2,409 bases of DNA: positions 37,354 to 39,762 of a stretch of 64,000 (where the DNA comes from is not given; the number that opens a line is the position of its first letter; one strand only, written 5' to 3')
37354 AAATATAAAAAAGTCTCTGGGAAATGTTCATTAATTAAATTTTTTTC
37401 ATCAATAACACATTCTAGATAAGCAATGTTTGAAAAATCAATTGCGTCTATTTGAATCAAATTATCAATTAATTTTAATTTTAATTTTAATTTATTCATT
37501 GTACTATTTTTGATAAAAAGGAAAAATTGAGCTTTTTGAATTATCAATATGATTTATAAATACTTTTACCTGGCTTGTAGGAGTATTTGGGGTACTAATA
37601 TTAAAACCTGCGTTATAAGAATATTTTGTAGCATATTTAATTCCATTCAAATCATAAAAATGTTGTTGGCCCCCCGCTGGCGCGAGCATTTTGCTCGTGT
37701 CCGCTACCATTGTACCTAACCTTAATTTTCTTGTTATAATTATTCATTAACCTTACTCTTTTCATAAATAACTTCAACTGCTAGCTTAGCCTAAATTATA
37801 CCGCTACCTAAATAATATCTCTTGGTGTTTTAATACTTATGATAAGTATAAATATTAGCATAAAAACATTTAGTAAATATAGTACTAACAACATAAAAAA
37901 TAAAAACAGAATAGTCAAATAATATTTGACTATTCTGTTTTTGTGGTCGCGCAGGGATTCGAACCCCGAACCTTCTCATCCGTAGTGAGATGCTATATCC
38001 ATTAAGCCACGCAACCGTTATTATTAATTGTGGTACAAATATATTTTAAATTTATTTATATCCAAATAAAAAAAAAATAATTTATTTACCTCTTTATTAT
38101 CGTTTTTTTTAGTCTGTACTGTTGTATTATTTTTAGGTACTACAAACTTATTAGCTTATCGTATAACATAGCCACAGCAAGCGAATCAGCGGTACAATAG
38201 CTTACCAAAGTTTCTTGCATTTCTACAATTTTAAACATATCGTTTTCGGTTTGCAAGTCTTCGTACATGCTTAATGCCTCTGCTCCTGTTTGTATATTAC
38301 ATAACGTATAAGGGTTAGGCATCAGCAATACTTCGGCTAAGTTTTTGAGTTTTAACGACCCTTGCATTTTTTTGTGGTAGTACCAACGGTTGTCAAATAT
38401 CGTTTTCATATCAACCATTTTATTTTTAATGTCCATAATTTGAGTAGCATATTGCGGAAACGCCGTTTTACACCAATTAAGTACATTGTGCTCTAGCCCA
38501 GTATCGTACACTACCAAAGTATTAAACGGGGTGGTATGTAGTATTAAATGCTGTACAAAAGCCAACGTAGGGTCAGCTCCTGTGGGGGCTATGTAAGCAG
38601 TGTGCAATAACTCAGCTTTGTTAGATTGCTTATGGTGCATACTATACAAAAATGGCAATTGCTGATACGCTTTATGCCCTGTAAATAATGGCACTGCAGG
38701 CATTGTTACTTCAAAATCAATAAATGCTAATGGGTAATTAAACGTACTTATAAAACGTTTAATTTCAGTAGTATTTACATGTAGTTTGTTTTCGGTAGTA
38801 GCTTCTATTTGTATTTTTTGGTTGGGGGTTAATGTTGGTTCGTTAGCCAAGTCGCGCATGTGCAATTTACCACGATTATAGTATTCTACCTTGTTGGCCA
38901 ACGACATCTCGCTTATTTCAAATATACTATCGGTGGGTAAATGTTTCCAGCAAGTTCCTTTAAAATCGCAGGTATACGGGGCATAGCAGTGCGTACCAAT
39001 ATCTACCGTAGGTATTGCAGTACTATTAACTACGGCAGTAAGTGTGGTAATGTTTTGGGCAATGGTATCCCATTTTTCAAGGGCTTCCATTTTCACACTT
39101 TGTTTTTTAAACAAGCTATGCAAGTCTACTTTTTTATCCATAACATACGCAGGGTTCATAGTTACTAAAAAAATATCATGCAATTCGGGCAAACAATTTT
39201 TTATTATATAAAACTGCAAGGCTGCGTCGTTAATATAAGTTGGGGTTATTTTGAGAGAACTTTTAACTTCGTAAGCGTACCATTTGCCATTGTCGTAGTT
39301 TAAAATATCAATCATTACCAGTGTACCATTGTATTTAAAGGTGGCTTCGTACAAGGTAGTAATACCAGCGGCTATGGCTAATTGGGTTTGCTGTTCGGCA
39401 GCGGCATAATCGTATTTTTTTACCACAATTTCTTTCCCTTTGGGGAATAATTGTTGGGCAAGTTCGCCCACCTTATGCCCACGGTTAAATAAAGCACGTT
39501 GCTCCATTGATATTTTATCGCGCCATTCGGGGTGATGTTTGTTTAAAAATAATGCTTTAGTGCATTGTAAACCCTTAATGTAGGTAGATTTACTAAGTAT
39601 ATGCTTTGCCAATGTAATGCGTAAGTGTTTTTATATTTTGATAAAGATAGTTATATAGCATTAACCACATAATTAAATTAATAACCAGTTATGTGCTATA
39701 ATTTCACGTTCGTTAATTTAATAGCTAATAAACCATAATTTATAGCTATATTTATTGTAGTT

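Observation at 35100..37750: Repeat-punctuated cassette array next to tRNA-Arg: ankyrin lipoprotein and two small ORFs, each flanked by the same MITE-like repeat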

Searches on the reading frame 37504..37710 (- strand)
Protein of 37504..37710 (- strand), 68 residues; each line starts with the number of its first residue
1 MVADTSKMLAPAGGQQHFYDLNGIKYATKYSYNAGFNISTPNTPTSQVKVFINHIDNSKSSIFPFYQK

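Call 8: search_protein_families(library=pfam, proteins=[window:37504-37710:-], max_evalue=0.01)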
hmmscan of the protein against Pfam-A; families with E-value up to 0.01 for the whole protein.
window:37504-37710:- (68 aa): 0 families

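Call 63: search_protein_families(library=ncbifam, proteins=[window:37504-37710:-], max_evalue=0.01)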
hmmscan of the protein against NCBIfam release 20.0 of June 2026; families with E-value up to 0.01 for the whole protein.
window:37504-37710:- (68 aa): 0 families

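Call 74: search_protein_representatives(protein=window:37507-37710:-)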
Query: 68 residues. Proteins with E-value up to 0.001 (for the whole library): 23; up to 1e-10: 1; up to 1e-30: 1. The best 23 are listed.
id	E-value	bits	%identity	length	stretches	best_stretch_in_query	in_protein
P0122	3.2e-39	147.2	100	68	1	1-68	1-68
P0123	1.6e-08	50.5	58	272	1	16-65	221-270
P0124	2.1e-08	50.2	51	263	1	17-67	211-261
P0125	1.3e-07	47.7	55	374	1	19-67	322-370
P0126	1.6e-07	47.4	55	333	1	18-68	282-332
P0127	6.4e-07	45.5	54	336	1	19-68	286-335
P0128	8.4e-07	45.1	51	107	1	17-67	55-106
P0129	1.1e-06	44.7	50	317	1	17-68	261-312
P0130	1.4e-06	44.4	54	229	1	16-65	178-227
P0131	1.8e-06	44.1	31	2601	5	14-40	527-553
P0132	2.6e-06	43.6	51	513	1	18-64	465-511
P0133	3.4e-06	43.2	47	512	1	17-67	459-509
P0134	3.6e-06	43.2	52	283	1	16-65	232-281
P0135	3.6e-06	43.1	48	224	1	16-67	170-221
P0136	7.4e-06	42.2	53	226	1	26-68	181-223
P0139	4.3e-05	39.8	52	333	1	19-68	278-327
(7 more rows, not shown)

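Call 76: search_protein_families(library=pfam, proteins=[P0125, P0126, P0133, P0123, P0132, P0139, P0129, P0131], max_evalue=0.01)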
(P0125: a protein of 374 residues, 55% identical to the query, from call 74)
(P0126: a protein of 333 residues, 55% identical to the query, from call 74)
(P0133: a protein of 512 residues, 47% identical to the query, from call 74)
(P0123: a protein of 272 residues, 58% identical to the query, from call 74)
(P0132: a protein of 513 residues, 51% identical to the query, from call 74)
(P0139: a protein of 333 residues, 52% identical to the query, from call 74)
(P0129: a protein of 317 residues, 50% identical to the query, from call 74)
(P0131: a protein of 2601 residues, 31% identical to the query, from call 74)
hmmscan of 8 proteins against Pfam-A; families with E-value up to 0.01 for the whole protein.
P0125 (374 aa): 0 families

P0126 (333 aa): 0 families

P0133 (512 aa): 0 families

P0123 (272 aa): 0 families

P0132 (513 aa): 0 families

P0139 (333 aa): 0 families

P0129 (317 aa): 0 families

P0131 (2601 aa): 5 families
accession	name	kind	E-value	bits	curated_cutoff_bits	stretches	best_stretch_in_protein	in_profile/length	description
PF16820.11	PKD_3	-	5e-54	180.5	26.3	0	1261-1299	30-66/68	PKD-like domain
PF18911.6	PKD_4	-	7.4e-43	145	27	4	2252-2309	13-70/85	PKD domain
PF00801.26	PKD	-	5.4e-18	65.2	23.5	3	2360-2399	26-67/80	PKD domain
PF18962.6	Por_Secre_tail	-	9.7e-12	45.5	27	1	2525-2598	1-73/75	Secretion system C-terminal sorting domain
PF18692.7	DUF5640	-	0.0035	17.6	28.5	0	960-984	44-68/85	Family of unknown function (DUF5640)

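Call 77: find_encoding_contigs(protein=P0125, flank=4000, max_places=3)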
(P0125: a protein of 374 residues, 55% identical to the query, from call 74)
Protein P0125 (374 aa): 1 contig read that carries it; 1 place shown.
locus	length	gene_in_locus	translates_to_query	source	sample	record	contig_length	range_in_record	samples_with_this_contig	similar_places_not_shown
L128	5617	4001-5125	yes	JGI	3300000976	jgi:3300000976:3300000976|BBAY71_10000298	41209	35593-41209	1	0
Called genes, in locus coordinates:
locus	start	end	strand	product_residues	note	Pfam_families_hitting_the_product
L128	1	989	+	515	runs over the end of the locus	PF27228:MTBMA_p00010_2nd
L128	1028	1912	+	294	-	PF13495:Phage_int_SAM_4 (weak), PF00589:Phage_integrase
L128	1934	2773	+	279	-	PF00589:Phage_integrase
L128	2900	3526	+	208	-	PF13274:SocA_Panacea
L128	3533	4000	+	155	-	-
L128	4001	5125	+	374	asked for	-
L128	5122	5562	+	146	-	-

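Call 79: find_encoding_contigs(protein=P0126, flank=5000, max_places=3)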
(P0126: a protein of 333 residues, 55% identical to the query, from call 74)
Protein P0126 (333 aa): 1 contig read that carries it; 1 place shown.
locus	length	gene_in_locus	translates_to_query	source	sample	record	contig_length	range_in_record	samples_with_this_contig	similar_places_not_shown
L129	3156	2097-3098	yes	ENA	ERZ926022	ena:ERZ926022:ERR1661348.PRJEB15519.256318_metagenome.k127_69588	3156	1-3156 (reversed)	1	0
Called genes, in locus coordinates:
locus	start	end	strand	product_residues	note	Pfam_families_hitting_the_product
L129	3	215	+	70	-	?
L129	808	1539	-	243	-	-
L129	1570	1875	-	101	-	PF01381:HTH_3, PF12844:HTH_19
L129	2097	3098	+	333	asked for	-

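Call 80: find_encoding_contigs(protein=P0139, flank=5000, max_places=3)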
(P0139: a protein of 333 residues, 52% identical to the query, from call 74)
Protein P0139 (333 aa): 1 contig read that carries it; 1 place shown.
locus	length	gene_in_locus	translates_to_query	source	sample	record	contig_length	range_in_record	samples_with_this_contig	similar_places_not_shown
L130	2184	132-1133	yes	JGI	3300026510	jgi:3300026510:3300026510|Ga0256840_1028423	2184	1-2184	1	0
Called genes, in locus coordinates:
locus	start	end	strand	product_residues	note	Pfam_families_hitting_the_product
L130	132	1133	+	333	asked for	-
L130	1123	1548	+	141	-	-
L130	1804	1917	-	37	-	-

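Call 89: search_protein_families(library=ncbifam, proteins=[P0125, P0126, P0129, P0139, P0132, P0133, P0123], max_evalue=0.01)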
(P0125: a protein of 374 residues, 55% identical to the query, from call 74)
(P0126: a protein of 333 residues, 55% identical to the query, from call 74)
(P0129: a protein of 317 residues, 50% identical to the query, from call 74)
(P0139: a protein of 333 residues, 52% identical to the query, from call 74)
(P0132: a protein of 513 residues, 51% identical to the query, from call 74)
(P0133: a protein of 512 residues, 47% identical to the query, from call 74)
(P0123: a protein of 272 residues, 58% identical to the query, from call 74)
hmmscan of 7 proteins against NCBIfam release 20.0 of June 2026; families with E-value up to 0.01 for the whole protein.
P0125 (374 aa): 1 family
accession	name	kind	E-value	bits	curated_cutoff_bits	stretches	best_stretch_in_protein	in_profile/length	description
TIGR03696.1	Rhs_assc_core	domain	2.9e-08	34.1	32.5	1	47-113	14-75/76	RHS repeat-associated core domain-containing protein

P0126 (333 aa): 1 family
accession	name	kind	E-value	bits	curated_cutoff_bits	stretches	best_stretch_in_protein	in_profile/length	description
TIGR03696.1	Rhs_assc_core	domain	2e-09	37.8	32.5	1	5-80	1-68/76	RHS repeat-associated core domain-containing protein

P0129 (317 aa): 1 family
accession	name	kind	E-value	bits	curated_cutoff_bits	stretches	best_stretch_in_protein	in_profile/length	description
TIGR03696.1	Rhs_assc_core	domain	0.0076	16.7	32.5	0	2-40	38-75/76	RHS repeat-associated core domain-containing protein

P0139 (333 aa): 1 family
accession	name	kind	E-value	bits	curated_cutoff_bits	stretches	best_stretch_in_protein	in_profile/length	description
TIGR03696.1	Rhs_assc_core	domain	4.4e-13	49.5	32.5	1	12-78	14-75/76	RHS repeat-associated core domain-containing protein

P0132 (513 aa): 2 families
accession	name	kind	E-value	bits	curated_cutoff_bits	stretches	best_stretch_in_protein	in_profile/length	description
TIGR03696.1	Rhs_assc_core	domain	8.4e-18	64.7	32.5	1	149-225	1-76/76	RHS repeat-associated core domain-containing protein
NF041261.1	RHS_core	equivalog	6e-05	21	2000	1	159-202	1197-1240/1261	RHS element core protein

P0133 (512 aa): 0 families

P0123 (272 aa): 0 families

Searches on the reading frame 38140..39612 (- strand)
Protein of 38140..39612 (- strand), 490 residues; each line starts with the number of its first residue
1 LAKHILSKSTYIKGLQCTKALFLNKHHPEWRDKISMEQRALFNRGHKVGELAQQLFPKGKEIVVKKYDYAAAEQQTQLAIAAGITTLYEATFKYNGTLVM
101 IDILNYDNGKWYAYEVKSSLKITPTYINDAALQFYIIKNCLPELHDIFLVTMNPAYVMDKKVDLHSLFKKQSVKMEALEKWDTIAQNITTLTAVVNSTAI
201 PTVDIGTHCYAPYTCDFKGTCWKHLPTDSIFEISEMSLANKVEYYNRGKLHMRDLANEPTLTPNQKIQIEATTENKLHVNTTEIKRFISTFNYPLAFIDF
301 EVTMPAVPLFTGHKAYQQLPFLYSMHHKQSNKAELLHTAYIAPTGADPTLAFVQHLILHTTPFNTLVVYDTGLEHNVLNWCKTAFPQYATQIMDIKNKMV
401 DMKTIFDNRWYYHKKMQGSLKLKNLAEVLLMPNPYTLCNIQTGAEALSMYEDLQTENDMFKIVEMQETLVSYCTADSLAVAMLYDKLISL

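Call 8: search_protein_families(library=pfam, proteins=[window:38140-39612:-], max_evalue=0.01)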
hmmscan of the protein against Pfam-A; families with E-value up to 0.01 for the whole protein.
window:38140-39612:- (490 aa): 3 families
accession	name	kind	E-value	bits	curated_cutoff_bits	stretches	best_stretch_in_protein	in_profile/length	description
PF11074.14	DUF2779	-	2.5e-30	105.7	23.3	1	297-420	2-125/126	Domain of unknown function(DUF2779)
PF13482.12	RNase_H_2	-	0.0029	18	22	1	380-487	73-164/165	RNase_H superfamily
PF01930.23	Cas_Cas4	-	0.0075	16.8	22.7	0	99-222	54-159/160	Domain of unknown function DUF83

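Call 12: find_encoding_contigs(protein=window:38140-39612:-, flank=10000, max_places=10)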
Protein window:38140-39612:- (490 aa): 4 contigs read that carry it; 2 places shown.
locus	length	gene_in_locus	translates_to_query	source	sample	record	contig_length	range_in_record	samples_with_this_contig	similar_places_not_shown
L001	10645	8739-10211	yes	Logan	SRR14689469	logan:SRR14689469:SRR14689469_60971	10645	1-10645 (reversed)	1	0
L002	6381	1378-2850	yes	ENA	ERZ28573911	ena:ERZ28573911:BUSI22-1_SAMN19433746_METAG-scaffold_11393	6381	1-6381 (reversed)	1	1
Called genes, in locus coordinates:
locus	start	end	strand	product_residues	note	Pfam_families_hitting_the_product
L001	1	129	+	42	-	?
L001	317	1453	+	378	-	PF18962:Por_Secre_tail (weak)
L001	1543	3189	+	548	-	PF18911:PKD_4, PF18962:Por_Secre_tail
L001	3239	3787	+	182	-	PF08002:DUF1697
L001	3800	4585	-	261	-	-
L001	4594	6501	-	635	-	PF07719:TPR_2 (faint), PF07676:PD40 (faint), PF13620:CarboxypepD_reg, PF13715:CarbopepD_reg_2 (faint), PF00691:OmpA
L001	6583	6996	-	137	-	-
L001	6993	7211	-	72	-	PF09527:ATPase_gene1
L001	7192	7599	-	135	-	PF04519:Bactofilin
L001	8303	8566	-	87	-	-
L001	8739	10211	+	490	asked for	PF11074:DUF2779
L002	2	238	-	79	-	?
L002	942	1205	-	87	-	-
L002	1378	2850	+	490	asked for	PF11074:DUF2779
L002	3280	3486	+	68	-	-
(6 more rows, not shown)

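Call 47: find_homologous_proteins(query=window:38140-39612:-, max_evalue=1e-30)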
Query window:38140-39612:- (490 aa): 1025 proteins with E <= 1e-30 among 6154 candidates; the best 120 are listed.
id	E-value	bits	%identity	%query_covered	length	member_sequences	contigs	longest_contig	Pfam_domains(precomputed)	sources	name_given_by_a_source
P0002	0.0e+0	1086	96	100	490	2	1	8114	PF11074.15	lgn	-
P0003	2.5e-278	942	84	100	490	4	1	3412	PF11074.15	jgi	jgi:hypothetical protein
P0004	3.9e-259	878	76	100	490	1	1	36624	PF11074.15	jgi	jgi:hypothetical protein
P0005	2.3e-173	595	53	99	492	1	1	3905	PF11074.15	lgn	-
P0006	1.0e-165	570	51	100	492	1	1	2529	PF11074.15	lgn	-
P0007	1.3e-158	547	51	99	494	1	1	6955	PF11074.15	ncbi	-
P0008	5.7e-151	522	48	99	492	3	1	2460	PF11074.15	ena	-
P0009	4.9e-148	512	48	100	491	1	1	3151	PF11074.15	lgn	-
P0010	7.0e-126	439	43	99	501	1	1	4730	PF11074.15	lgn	-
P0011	5.2e-125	436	43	99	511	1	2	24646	PF11074.15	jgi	jgi:hypothetical protein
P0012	9.4e-125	435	43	99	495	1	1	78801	PF11074.15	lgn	-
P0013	1.2e-124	435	43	99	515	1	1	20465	PF11074.15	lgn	-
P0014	1.4e-123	431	42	100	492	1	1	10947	PF11074.15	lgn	-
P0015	1.9e-123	431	42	99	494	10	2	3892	PF11074.15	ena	-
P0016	1.3e-122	428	41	99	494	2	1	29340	PF11074.15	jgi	-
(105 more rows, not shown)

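Call 48: find_encoding_contigs(protein=P0002, flank=10000, max_places=4)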
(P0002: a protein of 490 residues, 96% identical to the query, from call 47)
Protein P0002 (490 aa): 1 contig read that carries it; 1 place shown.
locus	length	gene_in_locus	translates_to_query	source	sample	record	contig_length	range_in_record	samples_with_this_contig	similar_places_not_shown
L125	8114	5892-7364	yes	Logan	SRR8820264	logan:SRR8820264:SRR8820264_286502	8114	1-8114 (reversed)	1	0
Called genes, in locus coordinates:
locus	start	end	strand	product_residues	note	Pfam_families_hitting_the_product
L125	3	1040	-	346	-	?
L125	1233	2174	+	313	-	PF28533:DUF8429, PF28532:DUF8428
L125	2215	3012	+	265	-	PF01987:AIM24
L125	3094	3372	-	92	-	PF02617:ClpS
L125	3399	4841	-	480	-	PF14289:DUF4369, PF00085:Thioredoxin (faint), PF17127:DUF5106, PF00578:AhpC-TSA, PF08534:Redoxin, PF13098:Thioredoxin_2 (faint), PF13905:Thioredoxin_8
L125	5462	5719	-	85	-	-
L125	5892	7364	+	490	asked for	PF11074:DUF2779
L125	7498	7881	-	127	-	-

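Call 49: find_encoding_contigs(protein=P0004, flank=10000, max_places=4)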
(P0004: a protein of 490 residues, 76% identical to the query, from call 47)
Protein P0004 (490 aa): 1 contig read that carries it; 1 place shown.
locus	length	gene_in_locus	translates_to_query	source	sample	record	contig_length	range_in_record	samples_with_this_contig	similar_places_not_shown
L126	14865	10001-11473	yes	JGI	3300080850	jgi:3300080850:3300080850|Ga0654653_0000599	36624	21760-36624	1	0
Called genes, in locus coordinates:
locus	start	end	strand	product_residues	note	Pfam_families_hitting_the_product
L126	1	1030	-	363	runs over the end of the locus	PF26696:PTL_trimer, PF07484:Collar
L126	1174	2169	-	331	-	PF00535:Glycos_transf_2, PF13641:Glyco_tranf_2_3, PF10111:Glyco_tranf_2_2 (weak), PF13632:Glyco_trans_2_3 (weak)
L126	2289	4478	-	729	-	PF05572:Peptidase_M43, PF18962:Por_Secre_tail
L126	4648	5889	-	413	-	PF07642:BBP2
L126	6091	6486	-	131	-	PF03100:CcmE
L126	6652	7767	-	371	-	PF14289:DUF4369, PF00578:AhpC-TSA, PF08534:Redoxin, PF00085:Thioredoxin (weak), PF13098:Thioredoxin_2 (weak), PF13905:Thioredoxin_8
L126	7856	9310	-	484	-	PF02934:GatB_N, PF02637:GatB_Yqey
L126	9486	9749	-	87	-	-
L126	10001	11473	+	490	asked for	PF11074:DUF2779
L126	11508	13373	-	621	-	PF00884:Sulfatase, PF01663:Phosphodiest (faint)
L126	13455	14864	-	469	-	?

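Call 50: find_encoding_contigs(protein=P0003, flank=10000, max_places=4)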
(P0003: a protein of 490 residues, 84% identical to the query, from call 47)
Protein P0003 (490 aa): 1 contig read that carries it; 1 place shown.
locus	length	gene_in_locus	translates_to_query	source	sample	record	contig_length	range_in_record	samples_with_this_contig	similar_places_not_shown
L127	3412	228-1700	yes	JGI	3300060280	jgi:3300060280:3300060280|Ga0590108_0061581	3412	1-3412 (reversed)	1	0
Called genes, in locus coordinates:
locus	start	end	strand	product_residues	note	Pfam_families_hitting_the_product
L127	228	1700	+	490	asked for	PF11074:DUF2779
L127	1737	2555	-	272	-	PF12796:Ank_2, PF13606:Ank_3 (faint), PF00023:Ank (faint), PF13857:Ank_5 (weak), PF13637:Ank_4, PF12796:Ank_2 (weak), PF13857:Ank_5 (weak)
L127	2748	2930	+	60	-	PF00471:Ribosomal_L33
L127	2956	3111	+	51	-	PF14128:DUF4295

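Call 64: search_protein_families(library=padloc, proteins=[window:38140-39612:-], max_evalue=0.01)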
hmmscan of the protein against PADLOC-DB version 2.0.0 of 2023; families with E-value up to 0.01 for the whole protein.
window:38140-39612:- (490 aa): 0 families
